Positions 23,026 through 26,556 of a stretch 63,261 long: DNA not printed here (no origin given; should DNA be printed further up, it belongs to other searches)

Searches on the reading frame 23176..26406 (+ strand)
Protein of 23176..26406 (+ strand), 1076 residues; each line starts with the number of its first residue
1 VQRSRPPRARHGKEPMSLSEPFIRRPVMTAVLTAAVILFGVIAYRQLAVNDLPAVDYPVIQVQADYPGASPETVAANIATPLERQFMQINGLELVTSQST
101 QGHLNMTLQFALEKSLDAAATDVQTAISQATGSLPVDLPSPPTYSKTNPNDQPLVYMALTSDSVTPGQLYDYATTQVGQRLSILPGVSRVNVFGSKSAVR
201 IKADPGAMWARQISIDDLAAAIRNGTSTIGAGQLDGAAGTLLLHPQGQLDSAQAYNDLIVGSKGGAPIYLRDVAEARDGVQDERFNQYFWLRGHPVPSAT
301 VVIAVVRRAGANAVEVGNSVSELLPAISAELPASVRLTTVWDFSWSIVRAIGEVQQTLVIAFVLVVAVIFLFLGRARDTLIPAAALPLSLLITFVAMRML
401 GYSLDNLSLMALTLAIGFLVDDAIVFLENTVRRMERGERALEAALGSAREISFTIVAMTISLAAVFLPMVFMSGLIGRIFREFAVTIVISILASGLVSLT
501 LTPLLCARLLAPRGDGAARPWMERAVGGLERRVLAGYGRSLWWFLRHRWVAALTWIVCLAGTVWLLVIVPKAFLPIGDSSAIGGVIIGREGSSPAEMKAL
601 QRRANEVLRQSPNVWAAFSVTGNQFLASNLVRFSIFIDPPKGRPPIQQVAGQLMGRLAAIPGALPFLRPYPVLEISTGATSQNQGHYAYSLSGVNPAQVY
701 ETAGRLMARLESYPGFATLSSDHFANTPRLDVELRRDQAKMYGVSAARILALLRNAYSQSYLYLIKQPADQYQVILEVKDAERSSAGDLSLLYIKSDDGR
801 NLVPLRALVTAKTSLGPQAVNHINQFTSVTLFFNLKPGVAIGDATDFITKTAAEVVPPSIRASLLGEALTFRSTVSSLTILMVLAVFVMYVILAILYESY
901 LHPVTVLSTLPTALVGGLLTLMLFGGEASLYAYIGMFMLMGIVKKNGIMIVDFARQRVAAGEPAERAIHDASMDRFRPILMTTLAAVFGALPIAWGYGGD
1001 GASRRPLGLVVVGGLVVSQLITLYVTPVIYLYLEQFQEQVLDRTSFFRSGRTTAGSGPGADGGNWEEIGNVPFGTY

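Call 10: search_protein_families(library=pfam, proteins=[window:23176-26406:+], max_evalue=0.001)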
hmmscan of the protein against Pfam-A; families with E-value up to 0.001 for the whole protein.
window:23176-26406:+ (1076 aa): 2 families
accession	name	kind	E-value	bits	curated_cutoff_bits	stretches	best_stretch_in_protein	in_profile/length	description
PF00873.25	ACR_tran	-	6.1e-274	911.9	28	1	20-1033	3-1020/1021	AcrB/AcrD/AcrF family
PF03176.21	MMPL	-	7e-06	25.7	20.5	0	843-1036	105-305/333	MMPL family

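Call 85: find_related_loci(query=window:23176-26406:+, collection=genome_contigs, flank=1000)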
Query window:23176-26406:+ (1076 aa) in genome_contigs; peptide patterns used: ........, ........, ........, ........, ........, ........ (x = any residue, [..] = any of these).
598 stretches matched a pattern (row limit reached: there are more); 545 encode a relative of the query (tblastn E <= 1e-3); the best 80 are kept; 80 distinct loci.
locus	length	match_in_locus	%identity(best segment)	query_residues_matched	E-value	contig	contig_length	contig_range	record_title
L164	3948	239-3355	89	12-1049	0e+0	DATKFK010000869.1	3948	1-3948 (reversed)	MAG TPA_asm: Thermoanaerobaculia bacterium isolate SMAG_U14523 k141_1604357, whole genome shotgun sequence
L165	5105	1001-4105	87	16-1049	0e+0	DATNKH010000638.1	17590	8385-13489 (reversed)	MAG TPA_asm: Thermoanaerobaculia bacterium isolate SMAG_U11420 k141_355887, whole genome shotgun sequence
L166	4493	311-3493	77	8-1057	0e+0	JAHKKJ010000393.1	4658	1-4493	MAG: Deltaproteobacteria bacterium isolate CR_Sed_300A_bin.10 scaffold_1178, whole genome shotgun sequence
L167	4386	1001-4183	75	2-1061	0e+0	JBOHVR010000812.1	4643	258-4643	MAG: Candidatus Binatia bacterium isolate M3-S_metawrap_bin.270 k127_675299, whole genome shotgun sequence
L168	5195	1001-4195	74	10-1071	0e+0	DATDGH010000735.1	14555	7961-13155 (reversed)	MAG TPA_asm: Candidatus Angelobacter sp. isolate SMAG_U247 k141_269172, whole genome shotgun sequence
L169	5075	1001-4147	75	2-1052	0e+0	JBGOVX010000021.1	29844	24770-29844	MAG: Terriglobia bacterium isolate OBJ_0618_7090110_105 k141_3008500_length_29844_cov_31.5418, whole genome shotgun sequ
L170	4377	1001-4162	77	2-1053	0e+0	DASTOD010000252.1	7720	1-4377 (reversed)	MAG TPA_asm: Candidatus Binatia bacterium isolate SMAG_U2161 k141_791545, whole genome shotgun sequence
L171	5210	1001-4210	74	10-1068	0e+0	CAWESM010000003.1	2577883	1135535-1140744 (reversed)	MAG: Terriglobia bacterium isolate MFD03346.bin.2.72 genome assembly, contig: contig_26074, whole genome shotgun sequenc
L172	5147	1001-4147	77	2-1051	0e+0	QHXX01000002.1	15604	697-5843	MAG: Acidobacteria bacterium isolate gp22 AA4 14_0903_16_40cm_scaffold_3724_e_204_curated, whole genome shotgun sequence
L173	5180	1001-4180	75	3-1060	0e+0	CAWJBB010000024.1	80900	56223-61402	MAG: uncultured delta proteobacterium isolate MFD04850.bin.2.19 genome assembly, contig: contig_15540, whole genome shot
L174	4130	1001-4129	75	10-1051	0e+0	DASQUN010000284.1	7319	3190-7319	MAG TPA_asm: Candidatus Udaeobacter sp. isolate SMAG_U10962 k141_106567, whole genome shotgun sequence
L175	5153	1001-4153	74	10-1057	0e+0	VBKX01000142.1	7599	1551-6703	MAG: Deltaproteobacteria bacterium isolate DP_20 14_0903_13_30cm_scaffold_1139508, whole genome shotgun sequence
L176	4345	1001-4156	75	13-1063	0e+0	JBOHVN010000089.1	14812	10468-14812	MAG: Candidatus Binatia bacterium isolate M3-S_metawrap_bin.190 k127_1653059, whole genome shotgun sequence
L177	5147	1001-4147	74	9-1056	0e+0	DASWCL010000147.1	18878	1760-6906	MAG TPA_asm: Candidatus Binatia bacterium isolate SMAG_U2708 k141_2307742, whole genome shotgun sequence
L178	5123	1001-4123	76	10-1049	0e+0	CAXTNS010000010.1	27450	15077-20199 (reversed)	MAG TPA_asm: uncultured Thermoanaerobaculia bacterium isolate public_SRR14722161_metawrap_bin.3 genome assembly, contig:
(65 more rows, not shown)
